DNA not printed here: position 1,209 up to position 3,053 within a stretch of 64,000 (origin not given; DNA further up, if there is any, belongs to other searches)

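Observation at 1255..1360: Near-consensus sigma-54 promoter in front of comM-recA-ssb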

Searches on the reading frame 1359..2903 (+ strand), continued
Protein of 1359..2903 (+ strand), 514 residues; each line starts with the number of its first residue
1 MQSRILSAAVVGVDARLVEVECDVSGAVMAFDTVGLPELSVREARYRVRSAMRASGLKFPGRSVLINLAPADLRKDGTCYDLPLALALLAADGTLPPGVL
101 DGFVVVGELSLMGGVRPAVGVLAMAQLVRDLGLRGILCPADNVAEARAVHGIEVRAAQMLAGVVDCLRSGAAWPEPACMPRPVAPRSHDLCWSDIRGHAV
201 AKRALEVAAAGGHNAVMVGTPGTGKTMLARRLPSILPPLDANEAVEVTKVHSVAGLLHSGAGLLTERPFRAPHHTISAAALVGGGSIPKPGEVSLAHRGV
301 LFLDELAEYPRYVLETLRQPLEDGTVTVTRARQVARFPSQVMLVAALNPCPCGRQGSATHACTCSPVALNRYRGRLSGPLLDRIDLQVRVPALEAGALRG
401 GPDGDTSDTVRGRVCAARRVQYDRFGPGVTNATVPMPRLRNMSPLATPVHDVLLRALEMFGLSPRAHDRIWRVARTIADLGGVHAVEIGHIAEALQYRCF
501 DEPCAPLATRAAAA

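Call 24: find_encoding_contigs(protein=P0046, flank=3500, max_places=2)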
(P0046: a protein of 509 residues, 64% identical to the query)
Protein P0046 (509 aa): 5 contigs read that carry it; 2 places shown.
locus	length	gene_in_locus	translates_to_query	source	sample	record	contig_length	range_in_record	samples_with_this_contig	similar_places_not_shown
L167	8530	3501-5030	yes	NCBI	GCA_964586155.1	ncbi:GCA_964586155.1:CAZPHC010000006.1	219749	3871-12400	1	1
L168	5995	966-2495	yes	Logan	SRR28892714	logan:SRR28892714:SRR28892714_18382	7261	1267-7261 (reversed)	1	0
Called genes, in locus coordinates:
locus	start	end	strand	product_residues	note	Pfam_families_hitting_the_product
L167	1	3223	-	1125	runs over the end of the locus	PF11617:Cu-binding_MopE (faint), PF24681:Kelch_KLHDC2_KLHL20_DRC7 (faint), PF13415:Beta-prop_FBX42 (faint)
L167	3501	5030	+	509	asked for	PF13541:ChlI, PF00158:Sigma54_activat (faint), PF01078:Mg_chelatase, PF07728:AAA_5 (faint), PF13335:Mg_chelatase_C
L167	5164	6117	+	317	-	PF00154:RecA_N, PF06745:ATPase (weak), PF13481:AAA_25 (faint), PF13191:AAA_16 (weak)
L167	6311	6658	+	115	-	PF00436:SSB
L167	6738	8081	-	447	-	PF04055:Radical_SAM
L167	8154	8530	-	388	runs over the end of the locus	-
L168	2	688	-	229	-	?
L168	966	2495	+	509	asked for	PF13541:ChlI, PF00158:Sigma54_activat (faint), PF01078:Mg_chelatase, PF07728:AAA_5 (faint), PF13335:Mg_chelatase_C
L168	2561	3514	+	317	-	PF00154:RecA_N, PF06745:ATPase (weak), PF13481:AAA_25 (faint), PF13191:AAA_16 (weak)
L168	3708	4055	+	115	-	PF00436:SSB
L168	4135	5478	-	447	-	PF04055:Radical_SAM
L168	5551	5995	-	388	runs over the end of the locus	-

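Call 25: find_encoding_contigs(protein=P0049, flank=3500, max_places=2)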
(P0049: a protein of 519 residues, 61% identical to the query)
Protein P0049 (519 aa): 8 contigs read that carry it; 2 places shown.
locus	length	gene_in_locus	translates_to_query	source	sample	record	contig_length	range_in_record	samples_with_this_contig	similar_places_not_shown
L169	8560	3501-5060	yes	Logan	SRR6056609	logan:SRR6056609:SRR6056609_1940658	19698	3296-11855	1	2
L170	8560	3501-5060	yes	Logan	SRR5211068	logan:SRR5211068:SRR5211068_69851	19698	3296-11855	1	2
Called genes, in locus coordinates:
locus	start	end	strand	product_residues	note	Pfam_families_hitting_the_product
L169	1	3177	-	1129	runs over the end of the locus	PF13415:Beta-prop_FBX42 (faint), PF24681:Kelch_KLHDC2_KLHL20_DRC7 (weak), PF24981:Beta-prop_ATRN-LZTR1 (faint)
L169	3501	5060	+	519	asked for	PF13541:ChlI, PF00158:Sigma54_activat (faint), PF00493:MCM (faint), PF01078:Mg_chelatase, PF07728:AAA_5 (weak), PF13335:Mg_chelatase_C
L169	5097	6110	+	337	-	PF00154:RecA_N, PF06745:ATPase (weak), PF08423:Rad51 (faint), PF13481:AAA_25 (faint), PF27531:MT3502_N, PF01637:ATPase_2 (weak)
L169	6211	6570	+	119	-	PF00436:SSB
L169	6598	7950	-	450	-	PF04055:Radical_SAM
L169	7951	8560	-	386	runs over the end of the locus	-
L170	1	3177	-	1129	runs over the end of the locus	PF13415:Beta-prop_FBX42 (faint), PF24681:Kelch_KLHDC2_KLHL20_DRC7 (weak), PF24981:Beta-prop_ATRN-LZTR1 (faint)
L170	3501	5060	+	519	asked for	PF13541:ChlI, PF00158:Sigma54_activat (faint), PF00493:MCM (faint), PF01078:Mg_chelatase, PF07728:AAA_5 (weak), PF13335:Mg_chelatase_C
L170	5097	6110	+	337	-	PF00154:RecA_N, PF06745:ATPase (weak), PF08423:Rad51 (faint), PF13481:AAA_25 (faint), PF27531:MT3502_N, PF01637:ATPase_2 (weak)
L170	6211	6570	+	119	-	PF00436:SSB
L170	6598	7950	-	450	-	PF04055:Radical_SAM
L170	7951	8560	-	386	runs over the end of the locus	-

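Call 26: find_encoding_contigs(protein=P0061, flank=3500, max_places=2)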
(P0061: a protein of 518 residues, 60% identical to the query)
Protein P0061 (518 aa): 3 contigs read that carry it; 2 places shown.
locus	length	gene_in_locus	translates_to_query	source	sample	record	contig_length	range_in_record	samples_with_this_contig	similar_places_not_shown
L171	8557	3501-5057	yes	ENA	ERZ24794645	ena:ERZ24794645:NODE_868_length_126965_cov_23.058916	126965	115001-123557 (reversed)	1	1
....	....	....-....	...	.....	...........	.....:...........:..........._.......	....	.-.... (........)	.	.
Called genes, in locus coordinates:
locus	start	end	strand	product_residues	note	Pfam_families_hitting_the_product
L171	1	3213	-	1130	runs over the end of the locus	PF11617:Cu-binding_MopE (faint), PF13415:Beta-prop_FBX42 (faint), PF24681:Kelch_KLHDC2_KLHL20_DRC7 (faint), PF24981:Beta-prop_ATRN-LZTR1 (faint)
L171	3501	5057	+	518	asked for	PF13541:ChlI, PF00158:Sigma54_activat (faint), PF00493:MCM (faint), PF01078:Mg_chelatase, PF07728:AAA_5, PF13335:Mg_chelatase_C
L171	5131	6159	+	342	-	PF00154:RecA_N, PF06745:ATPase (weak), PF08423:Rad51, PF01637:ATPase_2 (weak), PF13481:AAA_25 (faint), PF27531:MT3502_N (weak), PF21096:RecA_C (weak)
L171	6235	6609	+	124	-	PF00436:SSB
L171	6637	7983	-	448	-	PF04055:Radical_SAM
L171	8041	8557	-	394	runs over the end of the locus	-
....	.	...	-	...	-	?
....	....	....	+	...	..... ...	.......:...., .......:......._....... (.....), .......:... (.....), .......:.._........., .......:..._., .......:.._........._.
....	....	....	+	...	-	?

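Call 27: find_encoding_contigs(protein=P0063, flank=3500, max_places=2)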
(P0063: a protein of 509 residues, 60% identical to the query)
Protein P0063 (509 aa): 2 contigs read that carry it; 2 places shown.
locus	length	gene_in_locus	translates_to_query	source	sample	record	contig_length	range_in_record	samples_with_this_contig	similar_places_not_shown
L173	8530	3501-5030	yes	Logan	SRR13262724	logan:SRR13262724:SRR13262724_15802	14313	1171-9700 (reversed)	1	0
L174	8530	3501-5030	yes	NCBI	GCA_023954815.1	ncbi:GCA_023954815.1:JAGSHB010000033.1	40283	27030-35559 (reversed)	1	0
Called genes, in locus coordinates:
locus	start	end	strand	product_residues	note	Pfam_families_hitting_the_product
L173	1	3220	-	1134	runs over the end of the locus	PF18884:TSP3_bac (weak), PF13415:Beta-prop_FBX42 (faint), PF24981:Beta-prop_ATRN-LZTR1 (faint), PF24681:Kelch_KLHDC2_KLHL20_DRC7 (weak)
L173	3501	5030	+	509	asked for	PF13541:ChlI, PF00158:Sigma54_activat (weak), PF01078:Mg_chelatase, PF07728:AAA_5, PF13335:Mg_chelatase_C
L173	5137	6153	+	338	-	PF00154:RecA_N, PF08423:Rad51, PF13481:AAA_25 (faint), PF06745:ATPase (weak), PF27531:MT3502_N, PF21096:RecA_C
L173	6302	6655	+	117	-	PF00436:SSB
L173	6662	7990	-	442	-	PF04055:Radical_SAM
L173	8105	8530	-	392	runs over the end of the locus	-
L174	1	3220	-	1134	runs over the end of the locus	PF18884:TSP3_bac (weak), PF13415:Beta-prop_FBX42 (faint), PF24981:Beta-prop_ATRN-LZTR1 (faint), PF24681:Kelch_KLHDC2_KLHL20_DRC7 (weak)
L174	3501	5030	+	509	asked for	PF13541:ChlI, PF00158:Sigma54_activat (weak), PF01078:Mg_chelatase, PF07728:AAA_5, PF13335:Mg_chelatase_C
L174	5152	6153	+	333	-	PF00154:RecA_N, PF06745:ATPase (weak), PF08423:Rad51, PF13481:AAA_25 (faint), PF27531:MT3502_N, PF21096:RecA_C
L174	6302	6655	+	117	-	PF00436:SSB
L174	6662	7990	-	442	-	PF04055:Radical_SAM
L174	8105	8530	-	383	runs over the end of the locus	-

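Call 41: search_protein_families(library=ncbifam, proteins=[window:1359-2903:+, L166:5203-6075:+, L167:5164-6117:+])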
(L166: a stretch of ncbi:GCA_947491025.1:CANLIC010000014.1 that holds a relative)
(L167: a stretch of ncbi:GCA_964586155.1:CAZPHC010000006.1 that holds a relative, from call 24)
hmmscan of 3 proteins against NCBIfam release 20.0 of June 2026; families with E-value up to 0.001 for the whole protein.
window:1359-2903:+ (514 aa): 9 families
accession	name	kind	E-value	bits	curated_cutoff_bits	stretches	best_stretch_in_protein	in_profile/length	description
TIGR00368.1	TIGR00368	hypoth_equivalog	1.5e-154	515.3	362.4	1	5-498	1-499/499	YifB family Mg chelatase-like AAA ATPase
NF007365.0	PRK09862.1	equivalog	7.9e-115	384.3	530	1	7-501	8-495/506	YifB family Mg chelatase-like AAA ATPase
TIGR02902.1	spore_lonB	equivalog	2.8e-09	36.1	723.3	0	284-329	162-207/531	ATP-dependent protease LonB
TIGR02442.1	Cob-chelat-sub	hypoth_equivalog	5.7e-08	31.7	779.45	1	279-349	109-179/641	putative cobaltochelatase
TIGR02903.1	spore_lon_C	equivalog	4e-07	28.9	678.8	0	103-165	549-612/615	Lon family ATP-dependent protease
TIGR00764.1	lon_rel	equivalog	1.5e-06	27.1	516.6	0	197-241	22-66/608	ATP-dependent protease LonB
TIGR02031.1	BchD-ChlD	equivalog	3.1e-06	26.2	499.55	1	216-350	20-144/608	magnesium chelatase ATPase subunit D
TIGR02030.1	BchI-ChlI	equivalog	0.00042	19.6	466.95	0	280-349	114-183/337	magnesium chelatase ATPase subunit I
NF038308.1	RNA_repair_RtcR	equivalog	0.00043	19.2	650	0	288-316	269-297/530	RNA repair transcriptional activator RtcR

L166:5203-6075:+ (290 aa): 18 families
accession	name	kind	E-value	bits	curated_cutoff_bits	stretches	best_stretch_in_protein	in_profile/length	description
TIGR02012.1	tigrfam_recA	equivalog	3.5e-66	223.7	325.3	1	10-273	6-265/321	recombinase RecA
NF007072.0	PRK09519.1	equivalog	3.3e-54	184.5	1024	1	11-260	12-257/790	intein-containing recombinase RecA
NF033429.2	ImuA_translesion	equivalog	4.7e-14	52.7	150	1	40-147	10-119/181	translesion DNA synthesis-associated protein ImuA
TIGR02237.1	recomb_radB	equivalog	5.5e-13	49.3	172.4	1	52-229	1-176/210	DNA repair and recombination protein RadB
NF006861.0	PRK09361.1-1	equivalog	1.5e-11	44.3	278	1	44-229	4-194/235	DNA repair and recombination protein RadB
NF003301.0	PRK04301.1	equivalog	5e-09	35.8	259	1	43-230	81-282/316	DNA repair and recombination protein RadA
TIGR02238.1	recomb_DMC1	equivalog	4.2e-08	32.7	447.7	1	44-229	77-279/314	meiotic recombinase Dmc1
TIGR03881.1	KaiC_arch_4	hypoth_equivalog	9.8e-07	28.7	247.8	1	45-103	3-60/231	KaiC domain-containing protein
TIGR02236.1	recomb_radA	equivalog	2.4e-06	27.2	361.15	1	43-110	76-148/311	DNA repair and recombination protein RadA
TIGR02239.1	recomb_RAD51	equivalog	3.5e-06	26.3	478.05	1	44-229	77-279/316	DNA repair protein RAD51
NF038214.1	IS21_help_AAA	equivalog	1.2e-05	25.1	200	1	63-107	89-133/232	IS21-like element helper ATPase IstB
NF006799.0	PRK09302.1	equivalog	2.2e-05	23.2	408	1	39-102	249-311/515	circadian clock protein KaiC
NF058630.1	repair_Rv3395c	exception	2.7e-05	24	65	1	56-162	2-98/153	DnaE2-dependent mutagenesis accessory factor ImuA'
TIGR03600.1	phage_DnaB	exception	5.2e-05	22.4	498.65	1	45-154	177-287/421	phage replicative helicase, DnaB family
TIGR00416.1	sms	equivalog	0.00013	20.9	403.05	1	43-154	74-182/454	DNA repair protein RadA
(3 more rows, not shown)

L167:5164-6117:+ (317 aa): 14 families
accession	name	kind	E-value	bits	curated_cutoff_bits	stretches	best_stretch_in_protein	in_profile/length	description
TIGR02012.1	tigrfam_recA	equivalog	2.8e-67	227.3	325.3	1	10-277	6-265/321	recombinase RecA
NF007072.0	PRK09519.1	equivalog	3e-57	194.5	1024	1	13-260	14-253/790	intein-containing recombinase RecA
TIGR02237.1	recomb_radB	equivalog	8.7e-12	45.4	172.4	1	56-234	2-177/210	DNA repair and recombination protein RadB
NF033429.2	ImuA_translesion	equivalog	4.7e-10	39.7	150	1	45-151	13-120/181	translesion DNA synthesis-associated protein ImuA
NF006861.0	PRK09361.1-1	equivalog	6e-09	35.8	278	1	47-235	4-196/235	DNA repair and recombination protein RadB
NF003301.0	PRK04301.1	equivalog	8.4e-08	31.7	259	0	133-236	188-284/316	DNA repair and recombination protein RadA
NF006799.0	PRK09302.1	equivalog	1.1e-05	24.2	408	1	45-104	252-310/515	circadian clock protein KaiC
TIGR03881.1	KaiC_arch_4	hypoth_equivalog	1.4e-05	24.9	247.8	1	48-105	3-59/231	KaiC domain-containing protein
TIGR03600.1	phage_DnaB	exception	2.5e-05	23.5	498.65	0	48-104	177-232/421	phage replicative helicase, DnaB family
TIGR02236.1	recomb_radA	equivalog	5.3e-05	22.7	361.15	0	132-235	182-279/311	DNA repair and recombination protein RadA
TIGR03420.1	DnaA_homol_Hda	equivalog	0.0001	21.9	194.8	1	67-116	38-86/226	DnaA regulatory inactivator Hda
TIGR02239.1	recomb_RAD51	equivalog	0.0002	20.6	478.05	0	48-92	78-121/316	DNA repair protein RAD51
TIGR02238.1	recomb_DMC1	equivalog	0.00048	19.4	447.7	1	47-247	77-289/314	meiotic recombinase Dmc1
TIGR03880.1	KaiC_arch_3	hypoth_equivalog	0.00069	19.2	249.45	1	51-104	1-53/224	KaiC domain-containing protein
